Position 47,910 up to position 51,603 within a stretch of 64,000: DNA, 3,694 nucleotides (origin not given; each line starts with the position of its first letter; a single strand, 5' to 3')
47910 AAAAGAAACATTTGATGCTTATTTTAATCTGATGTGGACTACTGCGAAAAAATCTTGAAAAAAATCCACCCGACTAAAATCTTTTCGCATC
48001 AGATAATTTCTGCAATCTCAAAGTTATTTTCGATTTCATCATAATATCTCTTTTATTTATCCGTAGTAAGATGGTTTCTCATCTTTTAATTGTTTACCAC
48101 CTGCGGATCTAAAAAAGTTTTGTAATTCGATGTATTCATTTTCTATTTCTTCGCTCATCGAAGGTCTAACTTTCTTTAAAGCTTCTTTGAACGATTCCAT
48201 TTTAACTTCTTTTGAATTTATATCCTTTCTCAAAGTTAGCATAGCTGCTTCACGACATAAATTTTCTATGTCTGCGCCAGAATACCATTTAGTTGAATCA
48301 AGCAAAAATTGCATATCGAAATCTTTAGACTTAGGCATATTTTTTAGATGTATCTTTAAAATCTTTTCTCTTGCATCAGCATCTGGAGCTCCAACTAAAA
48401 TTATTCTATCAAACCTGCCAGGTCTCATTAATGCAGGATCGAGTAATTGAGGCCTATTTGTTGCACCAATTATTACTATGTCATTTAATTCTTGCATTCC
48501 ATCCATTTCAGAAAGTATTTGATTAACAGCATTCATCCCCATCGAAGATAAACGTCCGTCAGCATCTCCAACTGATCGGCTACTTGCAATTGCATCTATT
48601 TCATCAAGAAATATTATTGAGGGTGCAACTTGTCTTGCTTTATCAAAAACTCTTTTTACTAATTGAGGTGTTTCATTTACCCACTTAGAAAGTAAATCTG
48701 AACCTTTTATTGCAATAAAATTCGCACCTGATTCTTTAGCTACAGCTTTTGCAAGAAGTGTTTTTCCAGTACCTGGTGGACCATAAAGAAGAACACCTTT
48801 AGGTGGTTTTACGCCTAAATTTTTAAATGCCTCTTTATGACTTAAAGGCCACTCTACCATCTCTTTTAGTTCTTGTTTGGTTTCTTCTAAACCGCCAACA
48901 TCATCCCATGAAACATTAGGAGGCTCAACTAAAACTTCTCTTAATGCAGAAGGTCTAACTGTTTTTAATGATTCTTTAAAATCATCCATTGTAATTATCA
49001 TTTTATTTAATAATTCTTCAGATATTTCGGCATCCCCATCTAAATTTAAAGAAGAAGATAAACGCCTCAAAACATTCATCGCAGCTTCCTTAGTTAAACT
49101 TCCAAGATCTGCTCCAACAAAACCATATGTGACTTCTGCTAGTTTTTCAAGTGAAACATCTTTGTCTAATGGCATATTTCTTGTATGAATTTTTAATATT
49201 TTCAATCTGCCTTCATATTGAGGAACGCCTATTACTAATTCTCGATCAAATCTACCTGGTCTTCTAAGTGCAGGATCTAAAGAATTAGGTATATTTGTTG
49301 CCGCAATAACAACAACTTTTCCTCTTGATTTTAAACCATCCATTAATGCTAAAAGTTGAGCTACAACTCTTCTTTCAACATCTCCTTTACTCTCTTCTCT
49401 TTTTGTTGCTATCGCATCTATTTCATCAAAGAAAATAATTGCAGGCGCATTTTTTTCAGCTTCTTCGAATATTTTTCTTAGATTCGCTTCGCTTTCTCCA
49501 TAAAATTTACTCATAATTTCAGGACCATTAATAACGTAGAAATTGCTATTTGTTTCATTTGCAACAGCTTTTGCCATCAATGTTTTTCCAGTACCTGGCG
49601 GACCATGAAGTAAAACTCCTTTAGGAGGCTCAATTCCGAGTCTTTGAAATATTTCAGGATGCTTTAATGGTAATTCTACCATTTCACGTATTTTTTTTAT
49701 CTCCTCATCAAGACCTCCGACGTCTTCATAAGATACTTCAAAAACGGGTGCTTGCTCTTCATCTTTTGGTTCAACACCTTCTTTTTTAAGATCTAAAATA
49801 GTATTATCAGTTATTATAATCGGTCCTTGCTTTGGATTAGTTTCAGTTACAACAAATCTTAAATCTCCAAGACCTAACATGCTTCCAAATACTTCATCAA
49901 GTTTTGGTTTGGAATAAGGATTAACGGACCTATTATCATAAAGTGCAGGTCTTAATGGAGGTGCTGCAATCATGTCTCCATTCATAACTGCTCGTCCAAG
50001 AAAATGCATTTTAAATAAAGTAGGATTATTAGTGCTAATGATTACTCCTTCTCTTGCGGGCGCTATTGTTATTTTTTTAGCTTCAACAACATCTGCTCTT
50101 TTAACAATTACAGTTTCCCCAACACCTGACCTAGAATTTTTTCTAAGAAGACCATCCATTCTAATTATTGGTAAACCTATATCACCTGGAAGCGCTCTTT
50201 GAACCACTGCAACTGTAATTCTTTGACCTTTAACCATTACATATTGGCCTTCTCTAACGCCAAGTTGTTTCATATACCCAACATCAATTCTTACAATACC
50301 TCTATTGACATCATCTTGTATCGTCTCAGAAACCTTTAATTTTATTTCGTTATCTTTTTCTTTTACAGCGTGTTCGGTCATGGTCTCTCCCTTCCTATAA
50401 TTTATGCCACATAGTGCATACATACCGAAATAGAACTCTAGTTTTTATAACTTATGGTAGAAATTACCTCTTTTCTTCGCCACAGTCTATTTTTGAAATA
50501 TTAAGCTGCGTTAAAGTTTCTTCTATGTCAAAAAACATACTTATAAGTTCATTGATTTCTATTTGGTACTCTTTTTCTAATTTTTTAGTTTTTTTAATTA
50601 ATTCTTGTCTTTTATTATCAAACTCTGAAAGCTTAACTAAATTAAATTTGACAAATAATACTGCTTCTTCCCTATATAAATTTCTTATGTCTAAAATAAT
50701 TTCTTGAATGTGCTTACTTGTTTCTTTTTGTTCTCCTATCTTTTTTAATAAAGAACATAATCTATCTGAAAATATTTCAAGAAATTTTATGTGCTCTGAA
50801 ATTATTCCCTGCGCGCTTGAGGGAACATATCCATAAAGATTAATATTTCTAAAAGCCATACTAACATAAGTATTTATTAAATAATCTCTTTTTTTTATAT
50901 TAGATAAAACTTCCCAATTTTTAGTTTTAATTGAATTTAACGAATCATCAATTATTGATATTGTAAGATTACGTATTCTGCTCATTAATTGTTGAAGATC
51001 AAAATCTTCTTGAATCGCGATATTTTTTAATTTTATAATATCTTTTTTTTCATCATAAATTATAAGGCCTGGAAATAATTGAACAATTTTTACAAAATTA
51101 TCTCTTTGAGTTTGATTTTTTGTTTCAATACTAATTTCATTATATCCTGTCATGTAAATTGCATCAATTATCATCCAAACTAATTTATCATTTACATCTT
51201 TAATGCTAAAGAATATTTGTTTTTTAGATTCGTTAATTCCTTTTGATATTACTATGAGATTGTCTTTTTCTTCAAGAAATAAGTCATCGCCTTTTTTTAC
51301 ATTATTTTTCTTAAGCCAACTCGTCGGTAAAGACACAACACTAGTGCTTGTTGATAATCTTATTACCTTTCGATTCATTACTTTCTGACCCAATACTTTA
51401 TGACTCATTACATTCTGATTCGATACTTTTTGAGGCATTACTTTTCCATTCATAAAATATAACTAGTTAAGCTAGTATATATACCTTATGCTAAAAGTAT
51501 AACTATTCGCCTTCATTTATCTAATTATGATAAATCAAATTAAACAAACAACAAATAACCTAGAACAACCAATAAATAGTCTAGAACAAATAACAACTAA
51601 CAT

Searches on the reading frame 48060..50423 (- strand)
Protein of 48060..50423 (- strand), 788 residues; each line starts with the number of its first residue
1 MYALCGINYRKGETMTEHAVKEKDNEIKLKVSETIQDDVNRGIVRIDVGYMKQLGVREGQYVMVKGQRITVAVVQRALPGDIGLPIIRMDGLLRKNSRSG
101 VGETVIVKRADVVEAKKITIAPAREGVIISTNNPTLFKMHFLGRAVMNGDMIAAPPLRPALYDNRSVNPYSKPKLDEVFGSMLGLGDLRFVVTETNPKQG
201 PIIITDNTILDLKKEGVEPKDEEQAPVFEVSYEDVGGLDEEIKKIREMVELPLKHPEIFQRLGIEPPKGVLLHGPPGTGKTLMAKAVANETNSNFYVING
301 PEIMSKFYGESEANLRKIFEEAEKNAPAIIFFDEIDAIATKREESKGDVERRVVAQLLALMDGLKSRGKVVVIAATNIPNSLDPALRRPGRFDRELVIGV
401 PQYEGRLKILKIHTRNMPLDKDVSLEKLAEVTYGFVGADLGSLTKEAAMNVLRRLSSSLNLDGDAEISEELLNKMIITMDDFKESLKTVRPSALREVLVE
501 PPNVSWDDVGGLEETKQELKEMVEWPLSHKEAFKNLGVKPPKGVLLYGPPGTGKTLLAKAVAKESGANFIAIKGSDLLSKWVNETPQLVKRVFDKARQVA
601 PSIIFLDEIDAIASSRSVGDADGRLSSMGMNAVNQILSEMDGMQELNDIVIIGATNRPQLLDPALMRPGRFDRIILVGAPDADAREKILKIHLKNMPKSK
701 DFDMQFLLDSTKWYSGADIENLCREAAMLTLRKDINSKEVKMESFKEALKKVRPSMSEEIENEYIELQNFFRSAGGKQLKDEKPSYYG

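Call 77: search_protein_families(library=pfam, proteins=[window:48060-50423:-], max_evalue=0.001)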
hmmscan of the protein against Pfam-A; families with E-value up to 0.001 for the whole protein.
window:48060-50423:- (788 aa): 47 families (the best 25 are shown)
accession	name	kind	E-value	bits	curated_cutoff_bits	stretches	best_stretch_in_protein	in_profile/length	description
PF00004.35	AAA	-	1e-95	317.6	21.2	2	270-399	1-130/131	ATPase family associated with various cellular activities (AAA)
PF17862.7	AAA_lid_3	-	2.8e-24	84.7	27.2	2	422-460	1-39/45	AAA+ lid domain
PF02359.24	CDC48_N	-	7.1e-22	77.8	35.1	1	28-111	1-84/85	Cell division protein 48 (CDC48), N-terminal domain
PF05496.18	RuvB_N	-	4.1e-15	56.3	27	2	267-344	33-102/159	Holliday junction DNA helicase RuvB P-loop domain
PF13191.12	AAA_16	-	2e-14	54.9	32.6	2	263-372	20-136/167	AAA ATPase domain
PF07728.20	AAA_5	-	3.2e-13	50.3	22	2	543-614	1-80/139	AAA domain (dynein-related subfamily)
PF07724.20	AAA_2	-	7.4e-13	49.3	27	1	270-363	6-101/166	AAA domain (Cdc48 subfamily)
PF13173.12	AAA_14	-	5.4e-12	46.3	27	2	270-340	5-76/129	AAA domain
PF06068.19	TIP49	-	3.5e-11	43.3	23.8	1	542-590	51-101/347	TIP49 P-loop domain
PF13671.12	AAA_33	-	2.3e-10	41.4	27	1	270-378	2-80/143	AAA domain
PF13401.12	AAA_22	-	1.4e-09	38.7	27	0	270-347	8-65/130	AAA domain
PF20720.3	nSTAND3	-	4.3e-09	36.7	27.2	0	270-375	20-111/155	Novel STAND NTPase 3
PF13521.12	AAA_28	-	1.3e-07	32.5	27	0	270-324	2-51/164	AAA domain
PF00910.28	RNA_helicase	-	1.3e-07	32.5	21.5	0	270-303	1-34/105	RNA helicase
PF13207.12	AAA_17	-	1.8e-07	31.9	27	0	547-595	1-45/136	AAA domain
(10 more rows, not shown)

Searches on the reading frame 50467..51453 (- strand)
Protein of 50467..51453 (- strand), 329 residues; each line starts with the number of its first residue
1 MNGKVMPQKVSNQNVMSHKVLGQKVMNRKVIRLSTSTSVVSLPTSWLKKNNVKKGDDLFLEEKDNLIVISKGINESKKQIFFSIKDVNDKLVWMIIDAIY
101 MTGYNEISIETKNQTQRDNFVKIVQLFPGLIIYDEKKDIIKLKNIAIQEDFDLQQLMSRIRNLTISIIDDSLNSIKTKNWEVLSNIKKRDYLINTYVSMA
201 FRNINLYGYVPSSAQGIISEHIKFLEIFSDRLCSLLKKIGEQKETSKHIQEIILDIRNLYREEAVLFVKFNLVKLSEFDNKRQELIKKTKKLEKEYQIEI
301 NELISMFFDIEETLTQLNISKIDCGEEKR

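Call 77: search_protein_families(library=pfam, proteins=[window:50467-51453:-], max_evalue=0.001)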
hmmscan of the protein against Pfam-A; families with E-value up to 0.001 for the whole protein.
window:50467-51453:- (329 aa): 1 family
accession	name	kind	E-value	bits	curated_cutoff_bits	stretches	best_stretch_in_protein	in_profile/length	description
PF04014.23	MazE_antitoxin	-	3.1e-07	30.7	24.7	1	32-71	2-42/48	Antidote-toxin recognition MazE, bacterial antitoxin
